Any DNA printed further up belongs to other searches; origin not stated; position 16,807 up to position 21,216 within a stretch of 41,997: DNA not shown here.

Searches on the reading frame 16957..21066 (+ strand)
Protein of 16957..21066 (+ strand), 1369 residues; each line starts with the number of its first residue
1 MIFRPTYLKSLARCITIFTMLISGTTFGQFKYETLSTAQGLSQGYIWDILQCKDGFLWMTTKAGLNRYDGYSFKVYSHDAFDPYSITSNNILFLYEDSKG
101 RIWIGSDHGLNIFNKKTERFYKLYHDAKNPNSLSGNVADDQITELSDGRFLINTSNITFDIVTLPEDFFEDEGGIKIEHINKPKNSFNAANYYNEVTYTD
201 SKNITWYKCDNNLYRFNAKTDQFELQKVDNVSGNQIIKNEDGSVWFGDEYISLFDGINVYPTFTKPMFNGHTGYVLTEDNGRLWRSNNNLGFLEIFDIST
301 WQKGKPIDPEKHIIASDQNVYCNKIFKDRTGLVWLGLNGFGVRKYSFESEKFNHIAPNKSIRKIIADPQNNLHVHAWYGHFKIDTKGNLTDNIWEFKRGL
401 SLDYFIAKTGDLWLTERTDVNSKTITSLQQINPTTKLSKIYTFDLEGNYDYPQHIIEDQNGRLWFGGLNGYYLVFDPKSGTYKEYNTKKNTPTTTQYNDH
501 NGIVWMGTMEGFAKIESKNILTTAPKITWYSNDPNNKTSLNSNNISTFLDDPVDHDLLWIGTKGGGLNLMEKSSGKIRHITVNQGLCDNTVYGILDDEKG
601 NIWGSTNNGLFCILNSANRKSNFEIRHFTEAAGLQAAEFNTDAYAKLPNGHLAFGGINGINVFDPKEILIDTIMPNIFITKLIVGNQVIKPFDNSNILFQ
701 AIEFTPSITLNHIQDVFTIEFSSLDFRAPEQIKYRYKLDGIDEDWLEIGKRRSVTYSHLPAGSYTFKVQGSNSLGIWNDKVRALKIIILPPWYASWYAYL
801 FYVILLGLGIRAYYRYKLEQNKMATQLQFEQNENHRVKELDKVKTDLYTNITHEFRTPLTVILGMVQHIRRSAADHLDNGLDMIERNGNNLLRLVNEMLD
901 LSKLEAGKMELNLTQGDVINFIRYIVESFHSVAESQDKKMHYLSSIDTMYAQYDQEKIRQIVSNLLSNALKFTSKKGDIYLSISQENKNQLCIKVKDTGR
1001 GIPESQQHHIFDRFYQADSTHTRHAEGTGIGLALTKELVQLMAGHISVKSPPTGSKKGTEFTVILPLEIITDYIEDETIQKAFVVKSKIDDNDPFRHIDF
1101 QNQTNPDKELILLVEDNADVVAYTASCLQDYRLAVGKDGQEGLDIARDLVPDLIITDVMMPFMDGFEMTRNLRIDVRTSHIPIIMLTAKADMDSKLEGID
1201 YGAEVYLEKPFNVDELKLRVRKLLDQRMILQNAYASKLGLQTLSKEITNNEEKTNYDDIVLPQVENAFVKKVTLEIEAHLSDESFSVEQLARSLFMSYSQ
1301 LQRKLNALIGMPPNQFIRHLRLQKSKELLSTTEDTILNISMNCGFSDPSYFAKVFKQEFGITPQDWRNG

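Call 9: search_protein_families(library=pfam, proteins=[window:16957-21066:+])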
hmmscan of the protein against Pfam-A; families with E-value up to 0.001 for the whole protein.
window:16957-21066:+ (1369 aa): 7 families
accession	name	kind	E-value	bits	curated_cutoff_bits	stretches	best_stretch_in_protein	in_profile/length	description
PF02518.31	HATPase_c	-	3.2e-31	108.5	26.4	1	954-1068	2-110/111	Histidine kinase-, DNA gyrase B-, and HSP90-like ATPase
PF00072.30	Response_reg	-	3.2e-23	82.5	30.2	1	1111-1220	1-110/111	Response regulator receiver domain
PF12833.13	HTH_18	-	5.3e-22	78.4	33.6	1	1290-1368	1-79/80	Helix-turn-helix domain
PF07495.19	Y_Y_Y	-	3e-19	69.1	26.6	1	726-789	2-65/65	Y_Y_Y domain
PF00165.29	HTH_AraC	-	5.8e-18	65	26.6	1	1331-1368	6-42/42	Bacterial regulatory helix-turn-helix proteins, AraC family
PF07494.17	Reg_prop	-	1.5e-15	55.7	20.4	1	86-107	2-23/24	Two component regulator propeller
PF00512.31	HisKA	-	1.5e-14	54.2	26.9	1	844-907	2-66/66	His Kinase A (phospho-acceptor) domain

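Call 29: find_homologous_proteins(query=window:16957-21066:+, max_evalue=1e-100)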
Query window:16957-21066:+ (1369 aa): 2071 proteins with E <= 1e-100 among 8000 candidates; the best 120 are listed.
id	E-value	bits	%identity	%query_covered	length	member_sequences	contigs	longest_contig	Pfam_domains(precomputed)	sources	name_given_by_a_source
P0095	0.0e+0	3175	100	100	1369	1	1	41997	PF12833.14,PF07495.20,PF07494.18,PF02518.32,PF00512.32,PF00165.30,PF00072.31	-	-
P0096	0.0e+0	2832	89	100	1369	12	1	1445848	PF12833.14,PF07495.20,PF07494.18,PF02518.32,PF00512.32,PF00165.30,PF00072.31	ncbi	-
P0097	0.0e+0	2819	88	100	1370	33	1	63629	PF12833.14,PF07495.20,PF07494.18,PF02518.32,PF00512.32,PF00165.30,PF00072.31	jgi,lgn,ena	-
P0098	0.0e+0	2609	82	100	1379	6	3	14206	PF12833.14,PF07495.20,PF07494.18,PF02518.32,PF00512.32,PF00165.30,PF00072.31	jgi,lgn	jgi:signal transduction histidine kinase/DNA-binding response OmpR family regulator/ligand-binding s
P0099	0.0e+0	2486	79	100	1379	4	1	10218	PF12833.14,PF07495.20,PF07494.18,PF02518.32,PF00512.32,PF00165.30,PF00072.31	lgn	-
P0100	0.0e+0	2483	79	100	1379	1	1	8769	PF12833.14,PF07495.20,PF07494.18,PF02518.32,PF00512.32,PF00165.30,PF00072.31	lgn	-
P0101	0.0e+0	2357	74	100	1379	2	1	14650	PF12833.14,PF07495.20,PF07494.18,PF02518.32,PF00512.32,PF00165.30,PF00072.31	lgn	-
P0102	0.0e+0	2297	85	85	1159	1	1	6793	PF07495.20,PF07494.18,PF02518.32,PF00512.32,PF00072.31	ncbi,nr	ncbi:MAG: response regulator, partial [Saprospiraceae bacterium]|nr:response regulator [Saprospirace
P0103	0.0e+0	2275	72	100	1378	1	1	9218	PF12833.14,PF07495.20,PF07494.18,PF02518.32,PF00512.32,PF00165.30,PF00072.31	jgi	jgi:signal transduction histidine kinase/DNA-binding response OmpR family regulator/ligand-binding s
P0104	0.0e+0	2227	71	100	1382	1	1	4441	PF12833.14,PF07495.20,PF07494.18,PF02518.32,PF00512.32,PF00165.30,PF00072.31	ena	-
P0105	0.0e+0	2182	69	100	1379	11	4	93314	PF12833.14,PF07495.20,PF07494.18,PF02518.32,PF00512.32,PF00165.30,PF00072.31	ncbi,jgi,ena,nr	ncbi:MAG TPA: ATP-binding protein [Saprospiraceae bacterium]|nr:ATP-binding protein [Saprospiraceae 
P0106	0.0e+0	2164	69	100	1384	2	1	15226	PF12833.14,PF07495.20,PF07494.18,PF02518.32,PF00512.32,PF00165.30,PF00072.31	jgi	jgi:signal transduction histidine kinase/DNA-binding response OmpR family regulator/ligand-binding s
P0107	0.0e+0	2138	69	99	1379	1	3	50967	PF12833.14,PF07495.20,PF07494.18,PF02518.32,PF00512.32,PF00165.30,PF00072.31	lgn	-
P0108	0.0e+0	2058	90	71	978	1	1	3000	PF07495.20,PF07494.18,PF02518.32,PF00512.32,PF00072.31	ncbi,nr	ncbi:MAG: response regulator, partial [Saprospiraceae bacterium]|nr:response regulator [Saprospirace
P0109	0.0e+0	1920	63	99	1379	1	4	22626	PF12833.14,PF07495.20,PF07494.18,PF02518.32,PF00512.32,PF00165.30,PF00072.31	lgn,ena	-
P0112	0.0e+0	1857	61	100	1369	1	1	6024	PF12833.14,PF07495.20,PF07494.18,PF02518.32,PF00512.32,PF00165.30,PF00072.31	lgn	-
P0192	0.0e+0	1369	48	99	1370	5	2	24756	PF12833.14,PF07495.20,PF07494.18,PF02518.32,PF00512.32,PF00165.30,PF00072.31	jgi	-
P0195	0.0e+0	1367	48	99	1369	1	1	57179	PF12833.14,PF07495.20,PF07494.18,PF02518.32,PF00512.32,PF00165.30,PF00072.31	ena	-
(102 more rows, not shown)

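Call 30: find_encoding_contigs(protein=P0096, flank=10000, max_places=2)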
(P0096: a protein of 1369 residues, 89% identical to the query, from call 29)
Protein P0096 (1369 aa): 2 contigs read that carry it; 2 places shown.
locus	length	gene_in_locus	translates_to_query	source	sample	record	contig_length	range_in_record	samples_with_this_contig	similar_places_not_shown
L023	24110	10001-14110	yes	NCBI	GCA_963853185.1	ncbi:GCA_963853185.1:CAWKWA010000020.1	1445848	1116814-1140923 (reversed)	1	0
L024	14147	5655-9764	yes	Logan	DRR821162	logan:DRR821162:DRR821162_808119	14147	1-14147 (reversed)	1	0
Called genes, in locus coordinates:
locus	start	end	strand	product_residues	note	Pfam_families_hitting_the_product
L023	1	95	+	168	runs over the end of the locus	PF02469:Fasciclin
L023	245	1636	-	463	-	-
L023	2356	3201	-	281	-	-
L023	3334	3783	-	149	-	PF10517:DM13 (weak)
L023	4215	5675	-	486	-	PF00512:HisKA, PF02518:HATPase_c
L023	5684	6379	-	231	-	PF00072:Response_reg, PF00486:Trans_reg_C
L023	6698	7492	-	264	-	-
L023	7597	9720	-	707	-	PF02897:Peptidase_S9_N, PF00326:Peptidase_S9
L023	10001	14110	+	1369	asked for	PF07494:Reg_prop (faint), PF07495:Y_Y_Y, PF00512:HisKA, PF02518:HATPase_c, PF00072:Response_reg, PF12833:HTH_18, PF00165:HTH_AraC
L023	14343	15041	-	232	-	PF02463:SMC_N (weak), PF00005:ABC_tran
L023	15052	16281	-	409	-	PF12704:MacB_PCD, PF02687:FtsX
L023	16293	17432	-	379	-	PF25973:BSH_CzcB (faint), PF25917:BSH_RND (weak)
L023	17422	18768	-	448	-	PF02321:OEP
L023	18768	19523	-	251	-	PF14054:DUF4249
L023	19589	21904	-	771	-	PF13620:CarboxypepD_reg, PF13715:CarbopepD_reg_2, PF07715:Plug, PF00593:TonB_dep_Rec_b-barrel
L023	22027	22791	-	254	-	PF00072:Response_reg, PF04397:LytTR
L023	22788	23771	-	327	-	PF06580:His_kinase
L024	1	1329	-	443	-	?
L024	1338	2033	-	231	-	PF00072:Response_reg, PF00486:Trans_reg_C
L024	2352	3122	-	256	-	-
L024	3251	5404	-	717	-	PF02897:Peptidase_S9_N, PF00326:Peptidase_S9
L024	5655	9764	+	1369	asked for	PF07494:Reg_prop (faint), PF07495:Y_Y_Y, PF00512:HisKA, PF02518:HATPase_c, PF00072:Response_reg, PF12833:HTH_18, PF00165:HTH_AraC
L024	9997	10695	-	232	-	PF02463:SMC_N (weak), PF00005:ABC_tran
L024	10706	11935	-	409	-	PF12704:MacB_PCD, PF02687:FtsX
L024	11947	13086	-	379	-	PF25973:BSH_CzcB (faint), PF25917:BSH_RND (weak)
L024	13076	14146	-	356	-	?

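Call 31: find_encoding_contigs(protein=P0097, flank=10000, max_places=2)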
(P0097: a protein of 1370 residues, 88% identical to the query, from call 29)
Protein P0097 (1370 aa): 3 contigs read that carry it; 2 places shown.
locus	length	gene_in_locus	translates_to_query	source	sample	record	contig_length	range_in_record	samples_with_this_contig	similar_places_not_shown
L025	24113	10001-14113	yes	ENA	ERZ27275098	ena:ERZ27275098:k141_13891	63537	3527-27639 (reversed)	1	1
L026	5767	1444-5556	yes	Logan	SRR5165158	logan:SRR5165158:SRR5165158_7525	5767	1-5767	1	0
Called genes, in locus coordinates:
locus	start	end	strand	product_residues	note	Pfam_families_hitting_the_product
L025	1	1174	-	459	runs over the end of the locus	PF00128:Alpha-amylase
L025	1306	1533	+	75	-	PF09360:zf-CDGSH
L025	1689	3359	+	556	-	PF00005:ABC_tran, PF01637:ATPase_2 (faint), PF02463:SMC_N (faint), PF13173:AAA_14 (faint), PF13304:AAA_21 (faint), PF12848:ABC_tran_Xtn, PF00005:ABC_tran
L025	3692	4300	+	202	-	PF05685:Uma2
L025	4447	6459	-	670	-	PF01136:Peptidase_U32, PF12392:DUF3656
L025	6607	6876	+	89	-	PF10985:DUF2805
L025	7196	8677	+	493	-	PF04244:DPRP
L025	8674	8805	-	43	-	-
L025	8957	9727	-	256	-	-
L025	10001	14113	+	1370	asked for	PF07494:Reg_prop (faint), PF07495:Y_Y_Y, PF00512:HisKA, PF02518:HATPase_c, PF00072:Response_reg, PF12833:HTH_18, PF00165:HTH_AraC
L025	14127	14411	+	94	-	-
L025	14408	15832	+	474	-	PF01370:Epimerase, PF05368:NmrA (weak), PF13460:NAD_binding_10, PF16363:GDP_Man_Dehyd (faint), PF11066:DUF2867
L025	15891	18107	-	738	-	PF07494:Reg_prop (faint), PF02012:BNR (faint), PF15902:Sortilin-Vps10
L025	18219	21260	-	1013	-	PF01636:APH, PF01551:Peptidase_M23, PF00202:Aminotran_3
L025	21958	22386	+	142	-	-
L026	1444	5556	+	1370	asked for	PF07494:Reg_prop (faint), PF07495:Y_Y_Y, PF00512:HisKA, PF02518:HATPase_c, PF00072:Response_reg, PF12833:HTH_18, PF00165:HTH_AraC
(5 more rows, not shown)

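Call 32: find_encoding_contigs(protein=P0098, flank=10000, max_places=3)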
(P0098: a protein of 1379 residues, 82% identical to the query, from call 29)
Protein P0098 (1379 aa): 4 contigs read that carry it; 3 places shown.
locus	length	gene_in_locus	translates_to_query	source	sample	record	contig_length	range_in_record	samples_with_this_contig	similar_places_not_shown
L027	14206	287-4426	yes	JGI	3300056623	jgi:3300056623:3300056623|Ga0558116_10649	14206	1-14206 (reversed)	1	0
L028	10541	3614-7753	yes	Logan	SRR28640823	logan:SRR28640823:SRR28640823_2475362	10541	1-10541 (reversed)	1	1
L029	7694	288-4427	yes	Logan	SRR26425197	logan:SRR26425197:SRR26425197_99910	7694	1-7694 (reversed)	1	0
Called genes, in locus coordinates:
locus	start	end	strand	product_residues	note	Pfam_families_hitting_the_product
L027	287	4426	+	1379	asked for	PF07494:Reg_prop (faint), PF07495:Y_Y_Y, PF00512:HisKA, PF02518:HATPase_c, PF00072:Response_reg, PF12833:HTH_18, PF00165:HTH_AraC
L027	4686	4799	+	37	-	PF01370:Epimerase (weak)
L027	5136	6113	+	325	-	PF11066:DUF2867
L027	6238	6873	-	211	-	PF12766:Pyridox_oxase_2 (weak), PF01243:PNPOx_N, PF10590:PNP_phzG_C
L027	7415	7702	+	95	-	PF00875:DNA_photolyase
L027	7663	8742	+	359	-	PF00875:DNA_photolyase, PF03441:FAD_binding_7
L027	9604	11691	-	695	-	PF18962:Por_Secre_tail (weak)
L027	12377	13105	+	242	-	-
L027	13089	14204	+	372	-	?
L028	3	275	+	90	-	?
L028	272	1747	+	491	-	PF04244:DPRP, PF03441:FAD_binding_7 (weak)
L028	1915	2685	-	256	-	-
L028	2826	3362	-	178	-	-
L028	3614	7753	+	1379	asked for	PF07494:Reg_prop (faint), PF07495:Y_Y_Y, PF00512:HisKA, PF02518:HATPase_c, PF00072:Response_reg, PF12833:HTH_18, PF00165:HTH_AraC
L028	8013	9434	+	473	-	PF01370:Epimerase, PF05368:NmrA, PF13460:NAD_binding_10, PF16363:GDP_Man_Dehyd (faint), PF11066:DUF2867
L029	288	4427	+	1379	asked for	PF07494:Reg_prop (faint), PF07495:Y_Y_Y, PF00512:HisKA, PF02518:HATPase_c, PF00072:Response_reg, PF12833:HTH_18, PF00165:HTH_AraC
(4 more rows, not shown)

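Call 34: find_encoding_contigs(protein=P0103, flank=10000, max_places=2)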
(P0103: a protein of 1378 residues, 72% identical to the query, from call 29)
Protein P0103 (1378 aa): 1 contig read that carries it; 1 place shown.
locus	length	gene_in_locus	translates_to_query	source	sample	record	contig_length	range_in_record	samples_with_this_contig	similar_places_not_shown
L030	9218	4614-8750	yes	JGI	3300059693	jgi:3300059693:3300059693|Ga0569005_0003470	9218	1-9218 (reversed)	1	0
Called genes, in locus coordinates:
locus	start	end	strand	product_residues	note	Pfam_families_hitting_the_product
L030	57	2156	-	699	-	-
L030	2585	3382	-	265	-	-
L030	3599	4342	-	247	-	-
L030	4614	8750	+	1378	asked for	PF07494:Reg_prop (faint), PF07495:Y_Y_Y, PF00512:HisKA, PF02518:HATPase_c, PF00072:Response_reg, PF12833:HTH_18, PF00165:HTH_AraC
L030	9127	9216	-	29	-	?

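Call 35: find_encoding_contigs(protein=P0105, flank=10000, max_places=3)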
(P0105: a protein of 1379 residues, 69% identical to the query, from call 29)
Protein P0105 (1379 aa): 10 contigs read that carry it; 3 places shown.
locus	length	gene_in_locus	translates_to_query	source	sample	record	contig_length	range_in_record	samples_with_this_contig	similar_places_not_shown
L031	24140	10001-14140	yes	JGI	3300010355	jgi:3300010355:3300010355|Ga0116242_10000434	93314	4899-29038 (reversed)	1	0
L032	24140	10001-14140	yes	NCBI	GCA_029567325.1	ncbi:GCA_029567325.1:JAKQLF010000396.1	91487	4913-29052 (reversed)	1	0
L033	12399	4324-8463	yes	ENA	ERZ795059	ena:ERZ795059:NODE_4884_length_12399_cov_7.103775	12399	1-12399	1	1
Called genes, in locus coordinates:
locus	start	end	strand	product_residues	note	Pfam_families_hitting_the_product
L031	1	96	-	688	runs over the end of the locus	PF13424:TPR_12 (faint), PF00515:TPR_1 (faint), PF07719:TPR_2 (faint), PF13176:TPR_7 (faint), PF13181:TPR_8 (faint), PF06580:His_kinase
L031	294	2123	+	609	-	PF14312:FG-GAP_2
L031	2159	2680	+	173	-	-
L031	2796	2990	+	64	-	-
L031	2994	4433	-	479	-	-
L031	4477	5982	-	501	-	-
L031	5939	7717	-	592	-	-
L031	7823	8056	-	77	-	-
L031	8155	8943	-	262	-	PF00196:GerE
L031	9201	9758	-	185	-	PF01872:RibD_C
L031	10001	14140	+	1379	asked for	PF07494:Reg_prop (faint), PF07495:Y_Y_Y, PF00512:HisKA, PF02518:HATPase_c, PF00072:Response_reg, PF00165:HTH_AraC, PF12833:HTH_18, PF00165:HTH_AraC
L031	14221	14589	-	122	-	-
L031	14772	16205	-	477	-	PF00144:Beta-lactamase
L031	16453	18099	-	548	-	PF00884:Sulfatase, PF01663:Phosphodiest (faint), PF16347:SGSH_C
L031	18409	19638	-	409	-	PF00144:Beta-lactamase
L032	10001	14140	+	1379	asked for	PF07494:Reg_prop (faint), PF07495:Y_Y_Y, PF00512:HisKA, PF02518:HATPase_c, PF00072:Response_reg, PF00165:HTH_AraC, PF12833:HTH_18, PF00165:HTH_AraC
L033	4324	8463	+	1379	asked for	PF07494:Reg_prop (faint), PF07495:Y_Y_Y, PF00512:HisKA, PF02518:HATPase_c, PF00072:Response_reg, PF00165:HTH_AraC, PF12833:HTH_18, PF00165:HTH_AraC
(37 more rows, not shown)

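Call 36: find_encoding_contigs(protein=P0101, flank=10000, max_places=2)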
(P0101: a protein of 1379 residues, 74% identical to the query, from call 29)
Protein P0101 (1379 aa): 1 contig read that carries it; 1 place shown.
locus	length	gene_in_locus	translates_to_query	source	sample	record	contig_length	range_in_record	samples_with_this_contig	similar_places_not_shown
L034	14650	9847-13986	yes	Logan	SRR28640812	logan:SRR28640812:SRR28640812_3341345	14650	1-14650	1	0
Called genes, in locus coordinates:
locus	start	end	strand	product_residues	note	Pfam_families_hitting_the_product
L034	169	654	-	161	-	PF08592:Anthrone_oxy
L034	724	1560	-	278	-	PF20240:DUF6597, PF00165:HTH_AraC (faint), PF12833:HTH_18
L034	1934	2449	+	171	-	PF11188:DUF2975 (faint)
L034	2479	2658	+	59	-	PF13443:HTH_26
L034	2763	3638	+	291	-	PF00005:ABC_tran, PF13304:AAA_21 (faint)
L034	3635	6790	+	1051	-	PF01433:Peptidase_M1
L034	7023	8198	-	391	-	PF03150:CCP_MauG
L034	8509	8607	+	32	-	-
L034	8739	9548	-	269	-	-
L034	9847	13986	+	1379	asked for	PF07494:Reg_prop (faint), PF07495:Y_Y_Y, PF00512:HisKA, PF02518:HATPase_c, PF00072:Response_reg, PF12833:HTH_18, PF00165:HTH_AraC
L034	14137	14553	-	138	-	-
